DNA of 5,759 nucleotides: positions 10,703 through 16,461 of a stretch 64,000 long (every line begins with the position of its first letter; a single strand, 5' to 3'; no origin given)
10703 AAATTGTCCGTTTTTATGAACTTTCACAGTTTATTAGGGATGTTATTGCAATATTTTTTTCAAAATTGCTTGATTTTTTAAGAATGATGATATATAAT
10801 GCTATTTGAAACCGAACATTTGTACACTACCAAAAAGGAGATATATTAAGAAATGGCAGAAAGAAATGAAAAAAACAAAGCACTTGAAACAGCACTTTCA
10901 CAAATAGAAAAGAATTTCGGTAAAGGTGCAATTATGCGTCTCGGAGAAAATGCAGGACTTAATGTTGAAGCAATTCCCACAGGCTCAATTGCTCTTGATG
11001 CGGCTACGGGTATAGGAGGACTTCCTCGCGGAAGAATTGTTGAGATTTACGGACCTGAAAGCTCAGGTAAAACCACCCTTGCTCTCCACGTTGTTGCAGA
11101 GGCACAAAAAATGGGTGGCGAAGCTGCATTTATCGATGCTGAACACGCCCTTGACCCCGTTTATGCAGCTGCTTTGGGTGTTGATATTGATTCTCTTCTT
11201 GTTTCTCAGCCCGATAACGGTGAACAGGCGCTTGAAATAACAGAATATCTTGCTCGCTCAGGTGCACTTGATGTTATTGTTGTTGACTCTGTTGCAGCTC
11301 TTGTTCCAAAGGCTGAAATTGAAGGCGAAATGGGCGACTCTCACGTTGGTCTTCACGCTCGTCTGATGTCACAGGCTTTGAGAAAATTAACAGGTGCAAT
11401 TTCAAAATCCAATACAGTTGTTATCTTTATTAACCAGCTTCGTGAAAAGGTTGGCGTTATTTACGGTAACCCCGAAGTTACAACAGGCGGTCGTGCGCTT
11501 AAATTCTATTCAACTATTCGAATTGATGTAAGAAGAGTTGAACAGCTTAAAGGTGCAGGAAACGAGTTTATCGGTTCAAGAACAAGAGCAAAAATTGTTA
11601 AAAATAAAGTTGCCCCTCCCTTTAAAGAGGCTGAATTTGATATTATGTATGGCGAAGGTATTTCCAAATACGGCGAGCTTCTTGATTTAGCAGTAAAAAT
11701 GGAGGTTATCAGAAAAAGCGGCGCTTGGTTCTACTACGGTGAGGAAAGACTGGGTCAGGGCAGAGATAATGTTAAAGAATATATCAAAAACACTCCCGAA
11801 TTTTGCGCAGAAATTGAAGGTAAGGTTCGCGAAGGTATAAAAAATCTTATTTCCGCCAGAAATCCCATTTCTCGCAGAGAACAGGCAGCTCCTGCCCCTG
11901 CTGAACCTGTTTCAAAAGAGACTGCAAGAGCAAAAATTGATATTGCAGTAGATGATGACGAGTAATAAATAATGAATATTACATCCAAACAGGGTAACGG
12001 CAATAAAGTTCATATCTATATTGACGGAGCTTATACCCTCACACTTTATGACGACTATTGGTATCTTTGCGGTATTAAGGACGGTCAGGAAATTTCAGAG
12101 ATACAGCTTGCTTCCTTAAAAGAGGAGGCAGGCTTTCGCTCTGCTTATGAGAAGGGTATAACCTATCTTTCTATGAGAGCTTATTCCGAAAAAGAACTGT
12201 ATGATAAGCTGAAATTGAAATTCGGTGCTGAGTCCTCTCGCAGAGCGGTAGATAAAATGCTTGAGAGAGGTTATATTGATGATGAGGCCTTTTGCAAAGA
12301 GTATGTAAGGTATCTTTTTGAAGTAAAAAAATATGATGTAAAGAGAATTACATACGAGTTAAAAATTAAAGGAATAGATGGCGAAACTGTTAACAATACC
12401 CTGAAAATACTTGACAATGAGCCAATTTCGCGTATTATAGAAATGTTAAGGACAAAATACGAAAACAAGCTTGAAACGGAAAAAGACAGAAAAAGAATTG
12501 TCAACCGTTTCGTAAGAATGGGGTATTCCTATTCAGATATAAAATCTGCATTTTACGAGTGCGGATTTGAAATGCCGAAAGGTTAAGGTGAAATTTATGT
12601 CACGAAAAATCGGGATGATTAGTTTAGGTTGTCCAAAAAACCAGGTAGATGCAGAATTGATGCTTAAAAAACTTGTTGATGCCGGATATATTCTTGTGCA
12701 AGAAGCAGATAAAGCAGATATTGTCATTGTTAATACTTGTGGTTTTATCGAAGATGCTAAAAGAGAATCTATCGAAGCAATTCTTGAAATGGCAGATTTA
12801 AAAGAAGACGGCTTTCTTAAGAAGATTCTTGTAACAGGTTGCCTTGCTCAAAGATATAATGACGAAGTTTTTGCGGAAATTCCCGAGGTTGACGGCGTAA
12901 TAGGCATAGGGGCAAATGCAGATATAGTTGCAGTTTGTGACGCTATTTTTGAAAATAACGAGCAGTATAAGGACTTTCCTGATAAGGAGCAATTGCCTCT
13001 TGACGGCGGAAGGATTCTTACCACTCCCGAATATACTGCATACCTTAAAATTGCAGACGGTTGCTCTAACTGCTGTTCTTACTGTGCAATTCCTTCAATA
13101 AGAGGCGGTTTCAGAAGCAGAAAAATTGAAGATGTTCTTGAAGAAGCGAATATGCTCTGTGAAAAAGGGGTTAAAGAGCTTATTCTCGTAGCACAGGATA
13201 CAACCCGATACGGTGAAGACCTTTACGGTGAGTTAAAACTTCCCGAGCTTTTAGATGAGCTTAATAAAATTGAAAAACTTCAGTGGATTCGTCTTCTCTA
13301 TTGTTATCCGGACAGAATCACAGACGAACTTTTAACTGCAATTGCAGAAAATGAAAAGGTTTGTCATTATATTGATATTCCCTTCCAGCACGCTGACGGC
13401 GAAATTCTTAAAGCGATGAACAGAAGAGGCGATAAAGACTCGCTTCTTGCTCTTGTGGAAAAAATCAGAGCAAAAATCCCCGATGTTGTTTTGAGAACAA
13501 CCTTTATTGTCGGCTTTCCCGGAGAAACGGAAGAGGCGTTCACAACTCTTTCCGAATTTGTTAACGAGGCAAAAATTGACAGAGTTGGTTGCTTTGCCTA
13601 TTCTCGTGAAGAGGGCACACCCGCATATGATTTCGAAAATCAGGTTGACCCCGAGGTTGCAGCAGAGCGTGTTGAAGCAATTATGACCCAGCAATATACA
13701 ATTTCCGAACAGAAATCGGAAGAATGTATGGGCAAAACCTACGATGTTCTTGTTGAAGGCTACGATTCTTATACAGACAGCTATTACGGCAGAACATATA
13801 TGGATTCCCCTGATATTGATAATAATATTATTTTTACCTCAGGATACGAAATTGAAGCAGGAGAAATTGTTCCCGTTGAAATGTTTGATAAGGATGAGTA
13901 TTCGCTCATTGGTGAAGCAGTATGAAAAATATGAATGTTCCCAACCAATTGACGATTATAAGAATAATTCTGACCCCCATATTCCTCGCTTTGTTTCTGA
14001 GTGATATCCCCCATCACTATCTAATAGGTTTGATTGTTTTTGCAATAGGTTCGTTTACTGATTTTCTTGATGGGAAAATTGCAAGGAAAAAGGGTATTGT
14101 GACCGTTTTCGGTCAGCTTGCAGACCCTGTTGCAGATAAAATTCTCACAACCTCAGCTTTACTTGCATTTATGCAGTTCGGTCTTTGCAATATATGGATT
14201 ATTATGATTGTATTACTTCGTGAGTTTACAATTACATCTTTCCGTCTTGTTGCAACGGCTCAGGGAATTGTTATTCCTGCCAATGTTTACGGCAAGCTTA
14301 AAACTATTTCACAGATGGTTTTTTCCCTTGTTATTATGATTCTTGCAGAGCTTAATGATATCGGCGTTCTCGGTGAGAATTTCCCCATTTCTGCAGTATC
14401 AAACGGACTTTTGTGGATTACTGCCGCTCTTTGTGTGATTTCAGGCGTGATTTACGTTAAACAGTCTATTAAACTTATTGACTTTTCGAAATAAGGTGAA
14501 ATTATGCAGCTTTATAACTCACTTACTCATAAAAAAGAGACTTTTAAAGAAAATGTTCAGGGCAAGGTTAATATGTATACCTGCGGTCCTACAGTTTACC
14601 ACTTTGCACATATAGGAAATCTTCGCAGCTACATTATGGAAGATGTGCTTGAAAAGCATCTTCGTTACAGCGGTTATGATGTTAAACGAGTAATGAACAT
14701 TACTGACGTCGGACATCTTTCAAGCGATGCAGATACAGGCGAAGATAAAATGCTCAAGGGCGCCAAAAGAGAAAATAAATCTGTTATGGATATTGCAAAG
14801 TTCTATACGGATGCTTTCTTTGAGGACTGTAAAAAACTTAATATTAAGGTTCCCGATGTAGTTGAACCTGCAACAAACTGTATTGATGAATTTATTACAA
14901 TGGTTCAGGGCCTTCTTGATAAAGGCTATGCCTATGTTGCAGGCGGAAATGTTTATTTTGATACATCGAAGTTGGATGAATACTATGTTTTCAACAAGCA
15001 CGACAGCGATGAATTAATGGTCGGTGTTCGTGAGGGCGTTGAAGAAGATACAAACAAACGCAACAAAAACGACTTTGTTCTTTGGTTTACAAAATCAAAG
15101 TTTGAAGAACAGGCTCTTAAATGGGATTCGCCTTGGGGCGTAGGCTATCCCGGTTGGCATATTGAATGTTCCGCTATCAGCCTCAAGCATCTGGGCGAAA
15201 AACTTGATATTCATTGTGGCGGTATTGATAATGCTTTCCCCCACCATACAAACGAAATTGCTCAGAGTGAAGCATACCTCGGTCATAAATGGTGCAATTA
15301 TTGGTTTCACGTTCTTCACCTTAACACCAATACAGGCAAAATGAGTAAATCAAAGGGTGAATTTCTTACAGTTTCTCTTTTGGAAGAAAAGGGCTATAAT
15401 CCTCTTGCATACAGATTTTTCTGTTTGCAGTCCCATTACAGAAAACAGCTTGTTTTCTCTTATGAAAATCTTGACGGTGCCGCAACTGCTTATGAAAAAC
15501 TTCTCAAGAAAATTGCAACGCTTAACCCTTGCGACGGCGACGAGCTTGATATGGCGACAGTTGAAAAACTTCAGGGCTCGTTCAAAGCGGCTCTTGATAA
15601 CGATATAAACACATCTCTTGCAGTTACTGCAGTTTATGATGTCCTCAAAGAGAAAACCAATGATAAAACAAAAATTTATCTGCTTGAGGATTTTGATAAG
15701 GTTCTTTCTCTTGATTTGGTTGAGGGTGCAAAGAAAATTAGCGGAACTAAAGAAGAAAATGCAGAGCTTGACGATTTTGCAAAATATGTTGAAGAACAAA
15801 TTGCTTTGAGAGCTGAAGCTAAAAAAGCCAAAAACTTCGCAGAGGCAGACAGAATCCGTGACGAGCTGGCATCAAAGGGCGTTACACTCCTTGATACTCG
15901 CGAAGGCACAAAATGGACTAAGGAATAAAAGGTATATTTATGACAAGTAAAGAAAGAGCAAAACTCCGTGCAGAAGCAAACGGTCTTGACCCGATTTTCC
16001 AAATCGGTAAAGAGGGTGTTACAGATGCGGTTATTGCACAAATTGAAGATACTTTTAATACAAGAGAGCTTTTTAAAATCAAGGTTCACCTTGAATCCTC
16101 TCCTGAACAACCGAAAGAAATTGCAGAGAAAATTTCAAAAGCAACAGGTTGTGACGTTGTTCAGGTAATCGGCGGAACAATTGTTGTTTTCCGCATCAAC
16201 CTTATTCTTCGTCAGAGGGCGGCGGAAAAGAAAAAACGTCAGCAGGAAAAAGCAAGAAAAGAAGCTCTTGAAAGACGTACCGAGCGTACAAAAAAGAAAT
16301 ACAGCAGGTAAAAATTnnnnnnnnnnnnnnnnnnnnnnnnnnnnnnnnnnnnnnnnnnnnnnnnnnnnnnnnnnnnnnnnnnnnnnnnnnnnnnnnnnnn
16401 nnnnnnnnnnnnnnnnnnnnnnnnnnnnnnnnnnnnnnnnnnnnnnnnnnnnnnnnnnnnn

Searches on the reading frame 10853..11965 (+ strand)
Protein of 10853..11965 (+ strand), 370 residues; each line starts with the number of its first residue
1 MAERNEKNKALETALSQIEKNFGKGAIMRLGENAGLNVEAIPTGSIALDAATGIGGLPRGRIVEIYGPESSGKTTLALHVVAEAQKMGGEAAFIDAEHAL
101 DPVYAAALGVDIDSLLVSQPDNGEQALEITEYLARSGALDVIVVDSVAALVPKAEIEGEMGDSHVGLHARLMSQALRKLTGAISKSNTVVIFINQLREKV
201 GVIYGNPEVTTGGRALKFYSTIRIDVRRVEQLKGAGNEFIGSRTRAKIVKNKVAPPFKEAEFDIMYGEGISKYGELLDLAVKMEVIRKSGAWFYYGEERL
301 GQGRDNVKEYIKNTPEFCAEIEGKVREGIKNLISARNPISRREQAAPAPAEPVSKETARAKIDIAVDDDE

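Call 9: search_protein_families(library=pfam, proteins=[window:10853-11965:+], max_evalue=0.01)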
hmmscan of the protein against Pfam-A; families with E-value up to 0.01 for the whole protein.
window:10853-11965:+ (370 aa): 9 families
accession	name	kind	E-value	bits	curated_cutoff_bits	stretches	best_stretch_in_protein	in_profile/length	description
PF00154.27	RecA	-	1.1e-139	464.8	27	1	9-271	1-262/262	recA bacterial DNA recombination protein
PF21096.2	RecA_C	-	7.2e-25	87.3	27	1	274-329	1-56/57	RecA C-terminal domain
PF06745.19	ATPase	-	1.2e-08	35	26.6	1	42-118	2-80/231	KaiC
PF08423.17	Rad51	-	3.1e-08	33.6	22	1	40-236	7-214/244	Rad51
PF13479.12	AAA_24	-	1.2e-05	25.7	27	1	63-152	5-78/195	AAA domain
PF01637.24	ATPase_2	-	1.4e-05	25.5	33.2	1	61-193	21-116/225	ATPase domain predominantly from Archaea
PF13191.12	AAA_16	-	0.00029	21.8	32.6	1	58-196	22-141/167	AAA ATPase domain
PF00004.35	AAA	-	0.00075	20.4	21.2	1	65-192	3-106/131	ATPase family associated with various cellular activities (AAA)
PF13481.12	AAA_25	-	0.00082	19.5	27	0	57-88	30-59/195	AAA domain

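Call 37: search_protein_families(library=padloc, proteins=[L007:2080-2547:+, L007:3264-4079:+], max_evalue=0.01)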
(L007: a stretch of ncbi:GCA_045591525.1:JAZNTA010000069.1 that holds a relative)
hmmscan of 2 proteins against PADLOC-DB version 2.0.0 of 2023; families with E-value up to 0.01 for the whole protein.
L007:2080-2547:+ (155 aa): 0 families

L007:3264-4079:+ (271 aa): 0 families

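Call 38: search_protein_families(library=phrogs, proteins=[L007:2080-2547:+, L007:3264-4079:+], max_evalue=0.01)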
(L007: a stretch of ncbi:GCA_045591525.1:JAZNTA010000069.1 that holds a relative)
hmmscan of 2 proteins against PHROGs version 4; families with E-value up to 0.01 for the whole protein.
L007:2080-2547:+ (155 aa): 1 family
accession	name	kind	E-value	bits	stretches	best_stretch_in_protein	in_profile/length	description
phrog_25821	-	unknown function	0.0093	17.1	0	64-87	42-65/65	-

L007:3264-4079:+ (271 aa): 0 families

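Call 55: search_protein_families(library=pfam, proteins=[L001:8617-9111:+, L007:3264-4079:+], max_evalue=0.01)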
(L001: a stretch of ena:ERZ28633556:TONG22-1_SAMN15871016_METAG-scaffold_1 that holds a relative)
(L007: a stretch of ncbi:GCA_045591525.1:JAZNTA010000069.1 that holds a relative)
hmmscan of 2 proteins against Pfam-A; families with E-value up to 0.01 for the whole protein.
L001:8617-9111:+ (164 aa): 0 families

L007:3264-4079:+ (271 aa): 0 families

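Call 79: search_protein_families(library=pfam, proteins=[P0138, P0143, P0200, P0204, P0241, P0254, P0119, P0137, P0240, P0245], max_evalue=0.01)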
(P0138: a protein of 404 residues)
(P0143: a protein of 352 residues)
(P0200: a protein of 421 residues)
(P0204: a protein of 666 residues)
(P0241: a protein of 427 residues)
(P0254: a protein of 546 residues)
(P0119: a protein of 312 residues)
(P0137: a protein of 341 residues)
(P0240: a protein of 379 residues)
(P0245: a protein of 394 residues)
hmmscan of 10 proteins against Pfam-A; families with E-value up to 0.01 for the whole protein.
P0138 (404 aa): 0 families

P0143 (352 aa): 0 families

P0200 (421 aa): 0 families

P0204 (666 aa): 16 families
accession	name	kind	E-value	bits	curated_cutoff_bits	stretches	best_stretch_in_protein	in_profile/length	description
PF22112.2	OmcA-like_N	-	5.9e-19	69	27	0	610-650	76-119/167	OmcA-like N-terminal domain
PF06004.18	DUF903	-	1.5e-18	66.9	27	1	640-664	20-44/49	Bacterial protein of unknown function (DUF903)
PF00659.24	POLO_box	-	4.4e-16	59.1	23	0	65-91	22-48/61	POLO box duplicated region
PF22266.2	DUF6953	-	1.3e-14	54.5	27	0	556-591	12-47/74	Family of unknown function (DUF6953)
PF10787.14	YfmQ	-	7.5e-11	42.3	22.9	0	177-211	74-108/133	Uncharacterised protein from bacillus cereus group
PF25575.1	TPR_BSK1_C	-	9.3e-10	38.9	42.2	0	343-380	17-54/118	Serine/threonine-protein kinase BSK1-like, TPR repeats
PF07151.18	DUF1391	-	3.4e-09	36.7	27.3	0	565-581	7-24/48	Protein of unknown function (DUF1391)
PF14025.11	DUF4241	-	1.3e-06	29.1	27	0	39-77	79-117/189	Protein of unknown function (DUF4241)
PF02974.19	Inh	-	5.4e-06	26.8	25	0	98-123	70-95/97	Protease inhibitor Inh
PF22143.2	ScpA_C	-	6.8e-06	26.7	27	0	222-254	33-65/91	C5a peptidase, fibronectin type III domain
PF10342.15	Kre9_KNH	-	0.00032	21.8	24.6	0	630-651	40-61/94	Kre9/KNH-like N-terminal Ig-like domain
PF13048.12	DUF3908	-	0.0017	19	22.9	0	10-48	7-45/134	Protein of unknown function (DUF3908)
PF13370.11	Fer4_13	-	0.0024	19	24.5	0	40-71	16-47/58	4Fe-4S single cluster domain of Ferredoxin I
PF17892.7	Cadherin_5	-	0.0047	17.2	26.5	0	21-49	41-68/98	Cadherin-like domain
PF03633.20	Glyco_hydro_65C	-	0.0061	16.7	22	0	308-326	37-55/62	Glycosyl hydrolase family 65, C-terminal domain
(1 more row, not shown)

P0241 (427 aa): 0 families

P0254 (546 aa): 6 families
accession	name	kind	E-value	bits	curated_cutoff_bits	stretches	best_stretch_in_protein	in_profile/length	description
PF08275.17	DNAG_N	-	6.6e-29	101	26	1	310-432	1-125/128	DNA primase catalytic core, N-terminal domain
PF20274.4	cREC_REC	-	1e-18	68.2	27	1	193-283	2-88/88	Cyclic-phosphate processing Receiver domain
PF13155.12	Toprim_2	-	3.8e-17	62.9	22.1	1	443-527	1-87/88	Toprim-like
PF13662.12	Toprim_4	-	2.2e-12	47.4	25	1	441-516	2-84/85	Toprim domain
PF01751.28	Toprim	-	4.4e-06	27.2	23.1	1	441-508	1-86/96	Toprim domain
PF13362.12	Toprim_3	-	0.0025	18.7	27.2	1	442-533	2-94/95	Toprim domain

P0119 (312 aa): 0 families

P0137 (341 aa): 0 families

P0240 (379 aa): 0 families

P0245 (394 aa): 0 families

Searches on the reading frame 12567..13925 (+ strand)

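Call 9: search_protein_families(library=pfam, proteins=[window:12567-13925:+], max_evalue=0.01)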
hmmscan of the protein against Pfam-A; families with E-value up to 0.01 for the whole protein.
window:12567-13925:+ (452 aa): 4 families
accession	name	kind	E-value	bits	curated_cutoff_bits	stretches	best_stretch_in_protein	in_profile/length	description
PF00919.26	UPF0004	-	3.4e-28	98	27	1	14-113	1-98/98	Uncharacterized protein family UPF0004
PF04055.27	Radical_SAM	-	4.3e-24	86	29.5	1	162-331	3-165/166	Radical SAM superfamily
PF18693.7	TRAM_2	-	3.2e-17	62.9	27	1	389-452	2-63/63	TRAM domain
PF01938.26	TRAM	-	0.0024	18.1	21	1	387-452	3-61/61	TRAM domain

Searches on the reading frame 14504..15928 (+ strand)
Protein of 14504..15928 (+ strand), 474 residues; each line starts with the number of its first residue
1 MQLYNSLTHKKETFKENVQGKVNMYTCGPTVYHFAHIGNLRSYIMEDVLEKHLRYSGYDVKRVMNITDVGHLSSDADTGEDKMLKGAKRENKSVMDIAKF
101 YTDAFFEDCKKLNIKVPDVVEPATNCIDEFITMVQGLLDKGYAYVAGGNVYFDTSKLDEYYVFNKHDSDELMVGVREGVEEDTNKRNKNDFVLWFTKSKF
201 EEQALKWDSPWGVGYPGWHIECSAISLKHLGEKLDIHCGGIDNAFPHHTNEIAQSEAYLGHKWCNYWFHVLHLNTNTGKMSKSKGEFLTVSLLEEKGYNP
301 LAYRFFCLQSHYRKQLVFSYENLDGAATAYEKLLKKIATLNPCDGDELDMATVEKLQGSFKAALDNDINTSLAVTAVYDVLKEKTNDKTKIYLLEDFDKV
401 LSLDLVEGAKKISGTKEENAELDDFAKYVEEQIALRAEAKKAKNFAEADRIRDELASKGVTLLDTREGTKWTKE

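Call 9: search_protein_families(library=pfam, proteins=[window:14504-15928:+], max_evalue=0.01)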
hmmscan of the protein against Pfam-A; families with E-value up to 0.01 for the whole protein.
window:14504-15928:+ (474 aa): 9 families
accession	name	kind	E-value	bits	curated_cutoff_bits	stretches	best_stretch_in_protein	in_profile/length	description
PF01406.26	tRNA-synt_1e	-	1.9e-95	320.1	27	1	14-326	2-299/301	tRNA synthetases class I (C) catalytic domain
PF09334.17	tRNA-synt_1g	-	1.4e-06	27.8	20.1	1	35-153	14-123/391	tRNA synthetases class I (M)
PF01921.24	tRNA-synt_1f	-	5.3e-06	26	27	0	265-338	269-340/360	tRNA synthetases class I (K)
PF00750.26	tRNA-synt_1d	-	0.00021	20.8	23.3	1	5-104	4-104/349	tRNA synthetases class I (R), catalytic domain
PF09190.17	DALR_2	-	0.00024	22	22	1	360-383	2-25/57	DALR domain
PF00749.27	tRNA-synt_1c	-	0.00043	19.7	23.4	0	258-308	222-273/314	tRNA synthetases class I (E and Q), catalytic domain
PF23493.1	CysS_C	-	0.00052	20.5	23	1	424-471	3-50/51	Cysteinyl-tRNA ligase anticodon binding domain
PF18662.7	HTH_56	-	0.0057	17.1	26.2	0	13-92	20-99/111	Cch helix turn helix domain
PF00133.28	tRNA-synt_1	-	0.0096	15.2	22.7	0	14-111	17-106/414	tRNA synthetases class I (I, L, M and V)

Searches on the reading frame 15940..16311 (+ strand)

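Call 9: search_protein_families(library=pfam, proteins=[window:15940-16311:+], max_evalue=0.01)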
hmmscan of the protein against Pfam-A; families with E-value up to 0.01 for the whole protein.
window:15940-16311:+ (123 aa): 2 families
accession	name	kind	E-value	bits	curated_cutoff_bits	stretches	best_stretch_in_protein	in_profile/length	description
PF01985.26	CRS1_YhbY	-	1.6e-29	102.5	27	1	1-85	1-84/84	CRS1 / YhbY (CRM) domain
PF14239.11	RRXRR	-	0.0094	16.3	25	0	38-122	29-110/174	RRXRR protein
